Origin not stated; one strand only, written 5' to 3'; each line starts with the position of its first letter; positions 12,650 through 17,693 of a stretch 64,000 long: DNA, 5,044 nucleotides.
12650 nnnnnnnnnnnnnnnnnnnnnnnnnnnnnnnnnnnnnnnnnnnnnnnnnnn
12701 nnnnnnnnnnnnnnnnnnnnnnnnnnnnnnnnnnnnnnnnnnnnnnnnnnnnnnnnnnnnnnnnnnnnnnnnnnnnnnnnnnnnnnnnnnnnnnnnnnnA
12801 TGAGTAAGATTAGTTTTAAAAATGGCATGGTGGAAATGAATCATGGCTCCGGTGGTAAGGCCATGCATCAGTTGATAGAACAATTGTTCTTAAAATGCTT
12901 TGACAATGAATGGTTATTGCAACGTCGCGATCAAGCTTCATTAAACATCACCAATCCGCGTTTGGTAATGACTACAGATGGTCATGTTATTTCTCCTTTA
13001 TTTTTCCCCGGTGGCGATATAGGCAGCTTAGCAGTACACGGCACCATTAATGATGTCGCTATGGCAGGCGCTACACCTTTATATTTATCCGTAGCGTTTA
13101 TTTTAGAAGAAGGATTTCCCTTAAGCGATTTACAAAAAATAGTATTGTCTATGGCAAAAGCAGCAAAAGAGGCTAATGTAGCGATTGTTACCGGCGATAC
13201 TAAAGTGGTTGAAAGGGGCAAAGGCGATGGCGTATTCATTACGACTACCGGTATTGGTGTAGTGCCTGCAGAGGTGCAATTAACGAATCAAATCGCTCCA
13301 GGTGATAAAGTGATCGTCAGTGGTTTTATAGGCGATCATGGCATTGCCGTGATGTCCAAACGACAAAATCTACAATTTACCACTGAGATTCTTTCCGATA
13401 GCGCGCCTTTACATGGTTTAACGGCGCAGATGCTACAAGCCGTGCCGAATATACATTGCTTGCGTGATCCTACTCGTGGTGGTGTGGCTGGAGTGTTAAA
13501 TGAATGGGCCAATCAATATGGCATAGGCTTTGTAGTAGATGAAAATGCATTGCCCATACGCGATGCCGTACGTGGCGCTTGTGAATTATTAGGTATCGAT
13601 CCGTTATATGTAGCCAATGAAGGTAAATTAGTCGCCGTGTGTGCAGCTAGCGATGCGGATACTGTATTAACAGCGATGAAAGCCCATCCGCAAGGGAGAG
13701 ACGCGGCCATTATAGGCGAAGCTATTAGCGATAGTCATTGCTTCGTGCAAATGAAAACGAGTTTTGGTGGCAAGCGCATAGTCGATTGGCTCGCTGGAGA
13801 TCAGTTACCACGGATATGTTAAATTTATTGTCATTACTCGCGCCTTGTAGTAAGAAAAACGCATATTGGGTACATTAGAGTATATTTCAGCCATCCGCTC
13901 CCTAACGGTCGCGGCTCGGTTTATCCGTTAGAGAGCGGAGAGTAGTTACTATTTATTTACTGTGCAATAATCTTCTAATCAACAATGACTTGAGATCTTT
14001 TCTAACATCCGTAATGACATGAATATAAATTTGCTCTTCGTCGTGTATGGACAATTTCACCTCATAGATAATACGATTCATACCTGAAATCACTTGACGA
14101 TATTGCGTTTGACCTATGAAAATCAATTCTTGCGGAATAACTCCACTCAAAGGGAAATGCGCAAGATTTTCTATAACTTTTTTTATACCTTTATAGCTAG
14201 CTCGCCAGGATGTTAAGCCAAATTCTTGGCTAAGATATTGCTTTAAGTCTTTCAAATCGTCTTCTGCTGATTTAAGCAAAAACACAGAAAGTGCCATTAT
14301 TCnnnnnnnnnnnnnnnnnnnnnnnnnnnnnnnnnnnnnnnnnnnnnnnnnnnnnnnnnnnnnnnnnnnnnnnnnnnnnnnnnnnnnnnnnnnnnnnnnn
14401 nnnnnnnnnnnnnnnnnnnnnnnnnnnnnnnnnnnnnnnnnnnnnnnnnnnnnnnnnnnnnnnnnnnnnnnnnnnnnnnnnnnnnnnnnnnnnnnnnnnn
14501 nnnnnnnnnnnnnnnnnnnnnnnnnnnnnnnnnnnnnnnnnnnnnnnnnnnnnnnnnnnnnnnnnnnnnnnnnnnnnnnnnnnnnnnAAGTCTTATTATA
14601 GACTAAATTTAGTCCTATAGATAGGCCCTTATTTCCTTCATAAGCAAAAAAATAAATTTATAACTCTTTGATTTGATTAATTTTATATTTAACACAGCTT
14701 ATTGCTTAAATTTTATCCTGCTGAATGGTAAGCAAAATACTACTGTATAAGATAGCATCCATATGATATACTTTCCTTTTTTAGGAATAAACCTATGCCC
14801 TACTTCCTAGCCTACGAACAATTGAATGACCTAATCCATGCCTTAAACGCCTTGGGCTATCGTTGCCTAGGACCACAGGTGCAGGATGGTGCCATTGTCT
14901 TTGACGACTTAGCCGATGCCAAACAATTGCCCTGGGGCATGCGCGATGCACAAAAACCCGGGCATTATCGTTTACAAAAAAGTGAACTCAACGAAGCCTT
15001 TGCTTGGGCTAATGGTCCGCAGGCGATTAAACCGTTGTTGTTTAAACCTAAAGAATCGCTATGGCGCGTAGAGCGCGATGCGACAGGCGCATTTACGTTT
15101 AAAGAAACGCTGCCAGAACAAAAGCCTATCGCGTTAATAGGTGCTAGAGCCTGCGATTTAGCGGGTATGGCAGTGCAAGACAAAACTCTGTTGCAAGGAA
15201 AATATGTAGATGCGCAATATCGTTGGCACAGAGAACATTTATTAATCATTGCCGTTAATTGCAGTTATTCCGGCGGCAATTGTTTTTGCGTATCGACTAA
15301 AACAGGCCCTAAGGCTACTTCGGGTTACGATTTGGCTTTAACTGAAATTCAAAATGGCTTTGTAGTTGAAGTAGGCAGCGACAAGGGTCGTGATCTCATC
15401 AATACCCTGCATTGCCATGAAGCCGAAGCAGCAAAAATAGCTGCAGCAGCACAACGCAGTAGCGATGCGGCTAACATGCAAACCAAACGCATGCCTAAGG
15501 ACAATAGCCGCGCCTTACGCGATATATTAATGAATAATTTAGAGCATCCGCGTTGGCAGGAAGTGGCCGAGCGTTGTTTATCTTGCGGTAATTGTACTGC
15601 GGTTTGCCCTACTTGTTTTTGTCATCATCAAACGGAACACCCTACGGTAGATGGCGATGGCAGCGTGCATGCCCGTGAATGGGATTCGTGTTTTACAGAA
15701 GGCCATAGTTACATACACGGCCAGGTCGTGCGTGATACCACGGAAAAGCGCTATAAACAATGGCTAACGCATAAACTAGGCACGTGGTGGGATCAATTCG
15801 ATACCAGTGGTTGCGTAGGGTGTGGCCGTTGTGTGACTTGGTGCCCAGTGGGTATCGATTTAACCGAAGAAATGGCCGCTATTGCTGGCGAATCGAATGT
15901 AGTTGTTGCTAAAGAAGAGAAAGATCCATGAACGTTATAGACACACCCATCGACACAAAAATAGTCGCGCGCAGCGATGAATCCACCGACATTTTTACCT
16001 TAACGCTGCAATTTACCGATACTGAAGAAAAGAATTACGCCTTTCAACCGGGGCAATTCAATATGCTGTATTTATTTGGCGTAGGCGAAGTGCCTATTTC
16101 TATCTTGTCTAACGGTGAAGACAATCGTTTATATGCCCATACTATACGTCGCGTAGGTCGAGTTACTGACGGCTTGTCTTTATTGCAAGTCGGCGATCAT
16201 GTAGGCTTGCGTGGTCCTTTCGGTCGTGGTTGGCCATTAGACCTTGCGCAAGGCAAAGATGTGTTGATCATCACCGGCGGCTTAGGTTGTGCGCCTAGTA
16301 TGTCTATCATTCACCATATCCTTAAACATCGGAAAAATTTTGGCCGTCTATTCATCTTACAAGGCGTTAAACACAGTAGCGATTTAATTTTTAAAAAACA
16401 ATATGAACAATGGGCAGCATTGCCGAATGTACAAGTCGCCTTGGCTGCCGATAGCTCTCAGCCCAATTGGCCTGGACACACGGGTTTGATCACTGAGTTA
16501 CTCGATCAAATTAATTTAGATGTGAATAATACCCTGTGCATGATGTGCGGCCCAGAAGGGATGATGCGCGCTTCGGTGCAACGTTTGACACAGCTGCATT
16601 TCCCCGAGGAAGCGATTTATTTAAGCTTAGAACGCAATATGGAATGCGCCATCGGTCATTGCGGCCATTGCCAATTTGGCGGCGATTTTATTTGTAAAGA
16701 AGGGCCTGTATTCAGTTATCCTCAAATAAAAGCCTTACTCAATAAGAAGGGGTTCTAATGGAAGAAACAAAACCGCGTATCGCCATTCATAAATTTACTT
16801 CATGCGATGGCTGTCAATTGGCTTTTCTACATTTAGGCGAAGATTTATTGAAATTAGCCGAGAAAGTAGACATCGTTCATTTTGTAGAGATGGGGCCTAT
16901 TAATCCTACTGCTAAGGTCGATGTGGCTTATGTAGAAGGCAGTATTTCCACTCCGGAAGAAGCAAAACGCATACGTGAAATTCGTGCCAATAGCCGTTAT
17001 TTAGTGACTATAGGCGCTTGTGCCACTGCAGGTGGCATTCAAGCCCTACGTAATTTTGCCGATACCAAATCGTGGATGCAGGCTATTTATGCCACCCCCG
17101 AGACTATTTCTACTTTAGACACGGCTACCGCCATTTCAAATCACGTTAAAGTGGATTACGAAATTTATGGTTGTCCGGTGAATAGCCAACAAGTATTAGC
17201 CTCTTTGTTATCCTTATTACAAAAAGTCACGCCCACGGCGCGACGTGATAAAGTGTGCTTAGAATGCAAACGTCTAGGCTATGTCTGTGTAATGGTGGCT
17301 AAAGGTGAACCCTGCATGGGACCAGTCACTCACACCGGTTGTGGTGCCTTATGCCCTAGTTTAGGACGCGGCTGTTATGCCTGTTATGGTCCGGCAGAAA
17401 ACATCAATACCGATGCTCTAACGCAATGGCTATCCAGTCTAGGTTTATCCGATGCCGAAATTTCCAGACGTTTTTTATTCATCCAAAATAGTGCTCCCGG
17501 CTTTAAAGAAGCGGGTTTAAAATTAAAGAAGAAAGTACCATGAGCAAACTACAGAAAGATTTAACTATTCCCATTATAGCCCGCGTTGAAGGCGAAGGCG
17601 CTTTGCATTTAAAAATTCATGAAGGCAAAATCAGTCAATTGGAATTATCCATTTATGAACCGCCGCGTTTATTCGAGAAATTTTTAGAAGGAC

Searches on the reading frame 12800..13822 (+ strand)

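Call 61: search_protein_families(library=pfam, proteins=[window:12800-13822:+], max_evalue=0.00001)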
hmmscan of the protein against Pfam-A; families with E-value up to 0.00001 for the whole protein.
window:12800-13822:+ (340 aa): 2 families
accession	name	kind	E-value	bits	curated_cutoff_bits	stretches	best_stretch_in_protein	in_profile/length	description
PF02769.27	AIRS_C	-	9.3e-27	94.5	23.1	1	167-318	2-155/156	AIR synthase related protein, C-terminal domain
PF00586.29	AIRS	-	4.3e-24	85.5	24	1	44-155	3-112/112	AIR synthase related protein, N-terminal domain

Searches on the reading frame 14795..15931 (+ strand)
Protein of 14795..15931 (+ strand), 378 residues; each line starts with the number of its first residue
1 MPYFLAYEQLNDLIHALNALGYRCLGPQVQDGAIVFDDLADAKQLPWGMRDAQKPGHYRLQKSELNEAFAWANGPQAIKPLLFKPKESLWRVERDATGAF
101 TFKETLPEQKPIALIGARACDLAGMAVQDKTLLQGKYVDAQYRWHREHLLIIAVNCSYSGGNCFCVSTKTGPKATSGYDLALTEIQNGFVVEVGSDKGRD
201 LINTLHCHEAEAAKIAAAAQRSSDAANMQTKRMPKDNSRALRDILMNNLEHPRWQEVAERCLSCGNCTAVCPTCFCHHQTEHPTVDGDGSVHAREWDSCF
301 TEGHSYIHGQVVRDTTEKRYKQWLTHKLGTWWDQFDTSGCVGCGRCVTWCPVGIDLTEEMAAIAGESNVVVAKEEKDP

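Call 61: search_protein_families(library=pfam, proteins=[window:14795-15931:+], max_evalue=0.00001)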
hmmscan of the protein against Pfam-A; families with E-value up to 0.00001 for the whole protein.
window:14795-15931:+ (378 aa): 10 families
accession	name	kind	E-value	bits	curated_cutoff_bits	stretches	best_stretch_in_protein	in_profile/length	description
PF17179.9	Fer4_22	-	1.7e-29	102.9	27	1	260-354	1-95/95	4Fe-4S dicluster domain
PF12838.12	Fer4_7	-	5e-10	40.1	27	0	323-354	31-52/52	4Fe-4S dicluster domain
PF13237.11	Fer4_10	-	9.5e-10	38.7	25.5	0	335-359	4-31/53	4Fe-4S dicluster domain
PF13534.11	Fer4_17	-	1.4e-08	35.6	22.2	0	234-273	19-58/61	4Fe-4S dicluster domain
PF12797.12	Fer4_2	-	5.1e-08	32.8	24.5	0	335-352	5-22/22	4Fe-4S binding domain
PF13183.11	Fer4_8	-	8.3e-08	33.1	27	1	258-354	2-68/68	4Fe-4S dicluster domain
PF00037.32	Fer4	-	4.5e-07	29.9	21.1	0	335-353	3-21/24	4Fe-4S binding domain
PF13746.11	Fer4_18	-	4.7e-07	30.4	27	0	333-360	54-81/114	4Fe-4S dicluster domain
PF14697.11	Fer4_21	-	1.7e-06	28.5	35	0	336-352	37-53/59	4Fe-4S dicluster domain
PF13187.11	Fer4_9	-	6.5e-06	26.5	27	0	260-353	1-50/52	4Fe-4S dicluster domain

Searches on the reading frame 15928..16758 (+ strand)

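Call 61: search_protein_families(library=pfam, proteins=[window:15928-16758:+], max_evalue=0.00001)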
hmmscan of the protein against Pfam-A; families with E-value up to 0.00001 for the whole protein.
window:15928-16758:+ (276 aa): 2 families
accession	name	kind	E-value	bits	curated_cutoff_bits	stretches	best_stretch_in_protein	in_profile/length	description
PF00175.26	NAD_binding_1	-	8.9e-15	55.7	22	1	115-216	2-107/109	Oxidoreductase NAD-binding domain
PF10418.14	DHODB_Fe-S_bind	-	8.6e-08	32.2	23.9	1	235-267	1-40/41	Iron-sulfur cluster binding domain of dihydroorotate dehydrogenase B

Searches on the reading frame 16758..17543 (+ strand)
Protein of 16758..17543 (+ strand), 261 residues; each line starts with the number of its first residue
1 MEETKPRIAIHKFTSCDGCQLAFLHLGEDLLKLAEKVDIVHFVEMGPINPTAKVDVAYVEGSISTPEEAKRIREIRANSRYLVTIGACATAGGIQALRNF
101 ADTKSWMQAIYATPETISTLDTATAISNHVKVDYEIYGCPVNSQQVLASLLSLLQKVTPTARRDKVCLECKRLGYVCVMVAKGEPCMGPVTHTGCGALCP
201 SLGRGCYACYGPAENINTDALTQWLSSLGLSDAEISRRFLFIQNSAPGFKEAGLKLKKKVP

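Call 62: search_protein_families(library=pfam, proteins=[window:16758-17543:+], max_evalue=0.00001)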
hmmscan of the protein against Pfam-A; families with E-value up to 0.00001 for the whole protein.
window:16758-17543:+ (261 aa): 1 family
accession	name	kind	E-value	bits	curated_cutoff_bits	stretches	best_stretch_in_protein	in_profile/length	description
PF01058.29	Oxidored_q6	-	1.2e-24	86.9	27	1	16-152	1-127/128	NADH ubiquinone oxidoreductase, 20 Kd subunit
